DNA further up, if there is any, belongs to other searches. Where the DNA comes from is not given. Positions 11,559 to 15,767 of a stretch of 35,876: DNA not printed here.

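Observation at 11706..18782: Divergent pair of giant paralogous orphan proteins sharing an identically placed C-terminal IFFGFLF hydrophobic anchor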

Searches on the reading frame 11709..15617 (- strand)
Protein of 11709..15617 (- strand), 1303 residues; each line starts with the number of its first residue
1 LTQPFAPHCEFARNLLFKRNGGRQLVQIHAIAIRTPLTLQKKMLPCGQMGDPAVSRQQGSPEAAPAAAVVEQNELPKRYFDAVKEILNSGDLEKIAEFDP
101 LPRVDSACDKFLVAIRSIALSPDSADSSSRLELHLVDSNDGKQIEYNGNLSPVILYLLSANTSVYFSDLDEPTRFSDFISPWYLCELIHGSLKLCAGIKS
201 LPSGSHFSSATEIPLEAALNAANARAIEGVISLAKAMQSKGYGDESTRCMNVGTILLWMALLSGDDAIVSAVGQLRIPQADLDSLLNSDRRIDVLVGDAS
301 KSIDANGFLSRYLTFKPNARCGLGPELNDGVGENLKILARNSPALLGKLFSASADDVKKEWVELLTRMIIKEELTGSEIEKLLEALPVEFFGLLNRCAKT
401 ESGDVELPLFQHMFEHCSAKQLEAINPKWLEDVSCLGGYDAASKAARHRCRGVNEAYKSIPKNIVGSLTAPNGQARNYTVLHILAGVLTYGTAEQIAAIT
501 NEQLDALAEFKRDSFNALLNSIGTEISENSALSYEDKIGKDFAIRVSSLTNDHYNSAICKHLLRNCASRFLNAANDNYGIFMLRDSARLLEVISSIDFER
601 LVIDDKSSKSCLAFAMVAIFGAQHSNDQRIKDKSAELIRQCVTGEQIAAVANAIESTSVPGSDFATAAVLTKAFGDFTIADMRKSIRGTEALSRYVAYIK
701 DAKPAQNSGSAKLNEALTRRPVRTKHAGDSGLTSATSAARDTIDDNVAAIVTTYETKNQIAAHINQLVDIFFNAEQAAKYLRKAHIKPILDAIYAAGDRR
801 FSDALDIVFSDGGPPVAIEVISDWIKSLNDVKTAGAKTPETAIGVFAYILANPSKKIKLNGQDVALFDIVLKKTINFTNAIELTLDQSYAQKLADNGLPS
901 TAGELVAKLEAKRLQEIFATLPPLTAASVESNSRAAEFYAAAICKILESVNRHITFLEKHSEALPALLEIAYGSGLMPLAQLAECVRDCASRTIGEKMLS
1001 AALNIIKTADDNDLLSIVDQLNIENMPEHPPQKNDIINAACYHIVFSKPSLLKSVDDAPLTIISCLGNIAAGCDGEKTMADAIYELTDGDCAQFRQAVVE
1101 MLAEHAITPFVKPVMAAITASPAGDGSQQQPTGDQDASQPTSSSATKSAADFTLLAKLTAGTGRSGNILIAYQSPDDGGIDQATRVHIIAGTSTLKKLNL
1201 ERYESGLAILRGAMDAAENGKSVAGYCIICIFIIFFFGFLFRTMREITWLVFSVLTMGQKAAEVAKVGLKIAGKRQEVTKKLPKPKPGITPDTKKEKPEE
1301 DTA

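Call 6: search_protein_families(library=pfam, proteins=[window:11709-15617:-], max_evalue=1)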
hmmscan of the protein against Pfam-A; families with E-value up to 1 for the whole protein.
window:11709-15617:- (1303 aa): 1 family
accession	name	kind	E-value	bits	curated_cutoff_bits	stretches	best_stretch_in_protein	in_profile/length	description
PF04384.18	Fe-S_assembly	-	0.057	14.5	25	1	405-433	35-63/64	Iron-sulphur cluster assembly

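Call 10: find_homologous_proteins(query=window:11709-15491:-)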
Query window:11709-15491:- (1261 aa): 1 proteins with E <= 0.001 among 8000 candidates.
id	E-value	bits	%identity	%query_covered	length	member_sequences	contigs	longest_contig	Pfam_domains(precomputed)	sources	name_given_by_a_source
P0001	0.0e+0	2782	100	100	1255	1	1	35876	-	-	-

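Call 22: list_cluster_members(proteins=[P0001, P0002])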
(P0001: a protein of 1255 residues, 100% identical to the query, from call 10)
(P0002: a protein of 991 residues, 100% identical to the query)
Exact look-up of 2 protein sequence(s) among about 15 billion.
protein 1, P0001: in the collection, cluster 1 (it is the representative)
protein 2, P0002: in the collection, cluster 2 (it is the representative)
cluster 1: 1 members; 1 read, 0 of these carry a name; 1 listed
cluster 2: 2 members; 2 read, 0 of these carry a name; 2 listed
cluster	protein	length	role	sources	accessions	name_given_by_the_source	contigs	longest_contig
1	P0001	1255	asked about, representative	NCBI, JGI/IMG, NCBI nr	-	-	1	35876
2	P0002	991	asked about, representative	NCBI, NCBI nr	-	-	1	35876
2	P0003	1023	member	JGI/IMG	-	-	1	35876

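Call 25: search_solved_structures(query=P0001, max_evalue=10)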
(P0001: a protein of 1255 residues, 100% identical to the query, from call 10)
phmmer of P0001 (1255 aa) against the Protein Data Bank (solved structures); distinct sequences matched with E-value up to 10: 0.

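Call 27: search_protein_families(library=ncbifam, proteins=[P0001], max_evalue=0.01)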
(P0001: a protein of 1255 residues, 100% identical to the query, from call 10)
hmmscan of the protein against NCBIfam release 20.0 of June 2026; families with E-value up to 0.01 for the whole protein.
P0001 (1255 aa): 0 families

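Call 29: search_protein_representatives(protein=window:11709-15308:-)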
Query: 1200 residues. Proteins with E-value up to 0.001 (for the whole library): 7; up to 1e-10: 3; up to 1e-30: 2. The best 7 are listed.
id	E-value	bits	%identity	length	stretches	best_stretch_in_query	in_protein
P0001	0.0e+00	2657.9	100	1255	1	1-1200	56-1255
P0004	3.2e-53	197.5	36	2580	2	161-516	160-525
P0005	3.4e-13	65.0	38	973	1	279-406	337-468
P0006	1.6e-06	42.9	32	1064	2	307-410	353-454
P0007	2.0e-06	42.6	28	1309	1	242-405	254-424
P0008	6.2e-06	40.9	26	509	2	234-418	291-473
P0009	3.4e-04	35.2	38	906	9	88-121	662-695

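Call 38: find_encoding_contigs(protein=P0004, flank=10000, max_places=4)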
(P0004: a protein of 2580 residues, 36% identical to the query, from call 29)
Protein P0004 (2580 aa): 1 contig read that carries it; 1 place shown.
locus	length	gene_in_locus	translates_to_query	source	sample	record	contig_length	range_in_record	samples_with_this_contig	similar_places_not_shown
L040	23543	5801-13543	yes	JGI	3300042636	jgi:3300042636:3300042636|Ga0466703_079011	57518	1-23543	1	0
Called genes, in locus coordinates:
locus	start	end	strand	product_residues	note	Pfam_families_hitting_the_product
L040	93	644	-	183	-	PF00383:dCMP_cyt_deam_1, PF14437:MafB19-deam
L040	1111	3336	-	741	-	-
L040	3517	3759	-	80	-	PF13370:Fer4_13, PF13459:Fer4_15 (weak)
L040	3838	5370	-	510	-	PF02446:Glyco_hydro_77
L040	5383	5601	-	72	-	-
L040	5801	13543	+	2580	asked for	-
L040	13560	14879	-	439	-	PF00919:UPF0004, PF04055:Radical_SAM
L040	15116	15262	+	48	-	-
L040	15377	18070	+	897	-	PF01326:PPDK_N, PF00391:PEP-utilizers, PF02896:PEP-utilizers_C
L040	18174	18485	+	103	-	-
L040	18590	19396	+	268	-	-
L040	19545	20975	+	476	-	-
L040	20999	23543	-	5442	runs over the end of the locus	-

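Call 39: find_encoding_contigs(protein=P0006, flank=10000, max_places=4)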
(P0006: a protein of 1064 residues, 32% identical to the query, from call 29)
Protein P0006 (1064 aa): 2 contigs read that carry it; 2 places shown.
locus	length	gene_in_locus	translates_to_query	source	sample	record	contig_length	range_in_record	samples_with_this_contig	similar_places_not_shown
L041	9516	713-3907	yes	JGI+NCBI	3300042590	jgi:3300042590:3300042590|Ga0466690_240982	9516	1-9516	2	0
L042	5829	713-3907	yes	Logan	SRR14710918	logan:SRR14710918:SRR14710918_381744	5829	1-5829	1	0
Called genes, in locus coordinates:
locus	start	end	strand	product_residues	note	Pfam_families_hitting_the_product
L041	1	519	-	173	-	?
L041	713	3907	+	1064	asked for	-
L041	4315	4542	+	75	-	-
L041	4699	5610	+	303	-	-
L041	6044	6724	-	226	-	-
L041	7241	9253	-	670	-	PF19310:TOP_N, PF01432:Peptidase_M3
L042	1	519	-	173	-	PF20772:TACO1_YebC_N, PF01709:Transcrip_reg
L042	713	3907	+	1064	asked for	-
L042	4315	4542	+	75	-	-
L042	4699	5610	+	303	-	-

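Call 40: find_encoding_contigs(protein=P0007, flank=10000, max_places=4)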
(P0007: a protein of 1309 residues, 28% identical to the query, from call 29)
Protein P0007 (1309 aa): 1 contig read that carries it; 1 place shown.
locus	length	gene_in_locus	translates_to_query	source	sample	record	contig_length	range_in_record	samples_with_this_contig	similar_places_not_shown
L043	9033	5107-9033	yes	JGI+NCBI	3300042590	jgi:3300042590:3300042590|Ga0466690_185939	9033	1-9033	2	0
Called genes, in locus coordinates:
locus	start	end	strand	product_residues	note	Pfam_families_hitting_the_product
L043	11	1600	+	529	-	PF06418:CTP_synth_N, PF00117:GATase, PF07722:Peptidase_C26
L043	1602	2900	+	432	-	PF00072:Response_reg, PF00158:Sigma54_activat, PF14532:Sigma54_activ_2, PF07728:AAA_5, PF25601:AAA_lid_14, PF02954:HTH_8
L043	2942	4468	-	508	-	-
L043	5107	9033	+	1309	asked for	?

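Call 41: find_encoding_contigs(protein=P0005, flank=10000, max_places=4)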
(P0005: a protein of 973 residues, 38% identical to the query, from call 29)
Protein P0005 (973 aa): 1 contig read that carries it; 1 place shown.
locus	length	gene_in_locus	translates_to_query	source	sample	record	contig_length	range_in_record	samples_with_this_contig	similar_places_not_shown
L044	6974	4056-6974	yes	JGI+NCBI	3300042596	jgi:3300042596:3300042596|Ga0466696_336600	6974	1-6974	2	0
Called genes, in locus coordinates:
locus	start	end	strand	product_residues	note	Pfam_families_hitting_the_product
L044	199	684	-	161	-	-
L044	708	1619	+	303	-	PF04542:Sigma70_r2, PF04545:Sigma70_r4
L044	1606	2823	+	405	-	PF00155:Aminotran_1_2, PF00266:Aminotran_5, PF01212:Beta_elim_lyase (weak)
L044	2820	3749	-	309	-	-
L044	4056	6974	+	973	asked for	?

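Call 54: list_cluster_members(proteins=[P0004, P0005, P0006, P0007, P0008])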
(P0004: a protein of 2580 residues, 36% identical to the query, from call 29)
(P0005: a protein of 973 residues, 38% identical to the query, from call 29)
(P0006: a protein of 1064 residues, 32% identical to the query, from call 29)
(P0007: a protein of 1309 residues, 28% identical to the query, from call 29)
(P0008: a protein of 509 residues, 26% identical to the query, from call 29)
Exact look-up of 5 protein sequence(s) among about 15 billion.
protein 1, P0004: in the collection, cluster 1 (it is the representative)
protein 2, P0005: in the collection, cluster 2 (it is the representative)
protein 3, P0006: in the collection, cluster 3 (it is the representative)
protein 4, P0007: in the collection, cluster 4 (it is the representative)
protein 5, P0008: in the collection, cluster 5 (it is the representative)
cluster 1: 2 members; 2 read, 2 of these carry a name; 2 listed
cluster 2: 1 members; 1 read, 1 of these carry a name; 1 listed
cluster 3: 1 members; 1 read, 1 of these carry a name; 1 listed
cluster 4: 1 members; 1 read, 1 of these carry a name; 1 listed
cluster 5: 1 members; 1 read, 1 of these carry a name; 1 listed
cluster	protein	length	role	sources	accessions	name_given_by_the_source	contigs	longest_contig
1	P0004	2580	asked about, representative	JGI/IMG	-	hypothetical protein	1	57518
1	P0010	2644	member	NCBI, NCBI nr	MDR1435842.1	MAG: hypothetical protein LBI39_01375 [Puniceicoccales bacterium] | hypothetical protein [Puniceicoccales bacterium]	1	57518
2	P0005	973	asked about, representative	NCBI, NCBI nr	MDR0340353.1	MAG: hypothetical protein LBH53_02195, partial [Puniceicoccales bacterium] | hypothetical protein [Puniceicoccales bacterium]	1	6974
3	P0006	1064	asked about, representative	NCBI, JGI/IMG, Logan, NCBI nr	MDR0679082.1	MAG: hypothetical protein LBF24_02425 [Puniceicoccales bacterium] | hypothetical protein | hypothetical protein [Puniceicoccales bacterium]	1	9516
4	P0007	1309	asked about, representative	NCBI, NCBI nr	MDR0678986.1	MAG: hypothetical protein LBF24_01915, partial [Puniceicoccales bacterium] | hypothetical protein [Puniceicoccales bacterium]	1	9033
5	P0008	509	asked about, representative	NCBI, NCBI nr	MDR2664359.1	MAG: hypothetical protein LBB14_02425, partial [Puniceicoccales bacterium] | hypothetical protein [Puniceicoccales bacterium]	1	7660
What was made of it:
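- All five true relatives are Puniceicoccales MAG proteins (call 54).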

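Call 55: find_encoding_contigs(protein=P0008, flank=10000, max_places=4)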
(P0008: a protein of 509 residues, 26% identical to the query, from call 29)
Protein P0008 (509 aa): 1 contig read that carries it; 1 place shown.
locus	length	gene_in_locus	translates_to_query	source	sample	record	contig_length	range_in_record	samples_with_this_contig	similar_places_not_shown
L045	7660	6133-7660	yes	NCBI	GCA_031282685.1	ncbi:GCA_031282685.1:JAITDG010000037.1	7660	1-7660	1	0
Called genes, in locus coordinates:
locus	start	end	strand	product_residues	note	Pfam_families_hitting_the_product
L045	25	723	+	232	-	PF06578:YscK (weak), PF09482:OrgA_MxiK (weak)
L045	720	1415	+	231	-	PF06188:HrpE (weak), PF06635:T3SS_SCTL, PF02108:FliH (weak)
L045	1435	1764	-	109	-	-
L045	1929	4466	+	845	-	-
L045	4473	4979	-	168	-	-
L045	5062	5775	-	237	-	PF20772:TACO1_YebC_N, PF01709:Transcrip_reg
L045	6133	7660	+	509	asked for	?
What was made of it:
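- On New family defined here (A, B, P0004-P0008): P0005, P0007 and P0008 are cut by contig ends, so their C-termini are unknown (calls 40, 41, 55).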

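Call 61: search_protein_families(library=pfam, proteins=[L045:1929-4466:+, L045:25-723:+, L045:720-1415:+], max_evalue=1)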
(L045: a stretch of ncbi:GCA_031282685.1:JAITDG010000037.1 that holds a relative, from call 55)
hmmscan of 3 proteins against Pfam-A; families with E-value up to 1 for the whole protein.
L045:1929-4466:+ (845 aa): 1 family
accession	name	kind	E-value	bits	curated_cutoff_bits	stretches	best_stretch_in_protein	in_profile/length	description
PF01465.25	GRIP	-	0.19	12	24.4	0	484-504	7-27/44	GRIP domain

L045:25-723:+ (232 aa): 3 families
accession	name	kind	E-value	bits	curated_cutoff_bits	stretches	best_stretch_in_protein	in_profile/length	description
PF06578.17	YscK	-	5.2e-08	33.1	22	1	29-196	6-167/209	YOP proteins translocation protein K (YscK)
PF09482.15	OrgA_MxiK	-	2.7e-06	28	25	1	27-196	1-147/181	Bacterial type III secretion apparatus protein (OrgA_MxiK)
PF13327.11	T3SS_LEE_assoc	-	0.035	14.5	25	1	26-134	2-107/162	Type III secretion system subunit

L045:720-1415:+ (231 aa): 5 families
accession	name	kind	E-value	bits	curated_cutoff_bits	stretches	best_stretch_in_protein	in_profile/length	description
PF06635.17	T3SS_SCTL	-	2.6e-13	50.4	23.3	1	55-225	34-199/206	Type 3 secretion system stator protein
PF06188.17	HrpE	-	2.7e-07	31.1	23.5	1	17-66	18-67/191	HrpE/YscL/FliH and V-type ATPase subunit E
PF02108.21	FliH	-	5.8e-07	29.9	24.1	1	134-219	49-127/128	Flagellar assembly protein FliH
PF05103.18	DivIVA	-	0.0056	17.1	28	1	27-77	72-122/131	DivIVA protein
PF01817.26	CM_2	-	0.53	11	27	1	70-125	22-77/80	Chorismate mutase type II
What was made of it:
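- On T3SS (injectisome) substrates in general: A related MAG contig (L045, GCA_031282685.1) encodes SctK and SctL above the Pfam cutoffs, 4.7 kb from family member P0008 (calls 55, 61).
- The family member P0008 lies 4.7 kb from sctK (33.1 bits against a cutoff of 22) and sctL (50.4 bits against 23.3) (calls 55, 61).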

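Call 65: search_protein_families(library=pfam, alignment_id=A1, max_evalue=1)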
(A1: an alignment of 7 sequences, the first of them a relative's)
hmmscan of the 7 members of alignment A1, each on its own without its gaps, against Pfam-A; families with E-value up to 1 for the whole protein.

A. member 1, P0001 (1255 aa): 1 family
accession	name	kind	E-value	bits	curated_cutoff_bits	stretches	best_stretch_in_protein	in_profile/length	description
PF04384.18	Fe-S_assembly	-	0.054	14.6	25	1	357-385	35-63/64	Iron-sulphur cluster assembly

B. families by the number of members that match (of 7 scanned): 3 families
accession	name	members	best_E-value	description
PF15335.11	CAAP1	1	0.05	Caspase activity and apoptosis inhibitor 1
PF04384.18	Fe-S_assembly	1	0.054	Iron-sulphur cluster assembly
PF23357.1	DUF7088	1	0.25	Domain of unknown function (DUF7088)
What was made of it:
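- On ARM/HEAT repeat superfamily: There is no Pfam hit at E <= 1 (calls 6, 65).
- Closest known: ARM/HEAT alpha-solenoid repeat proteins. Different: No Pfam ARM or HEAT hit (calls 6, 65).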

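Call 82: find_encoding_contigs(protein=P0001, flank=1000, max_places=3)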
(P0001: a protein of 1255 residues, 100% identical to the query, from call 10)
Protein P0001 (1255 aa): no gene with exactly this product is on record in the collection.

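Call 102: search_protein_families(library=phrogs, proteins=[P0001], max_evalue=0.01)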
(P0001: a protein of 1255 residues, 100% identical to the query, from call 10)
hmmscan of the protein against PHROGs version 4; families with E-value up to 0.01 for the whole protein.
P0001 (1255 aa): 0 families

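Call 103: search_protein_families(library=padloc, proteins=[P0001], max_evalue=0.01)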
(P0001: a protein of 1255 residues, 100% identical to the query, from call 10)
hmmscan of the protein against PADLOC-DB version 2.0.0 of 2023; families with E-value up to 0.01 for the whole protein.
P0001 (1255 aa): 0 families
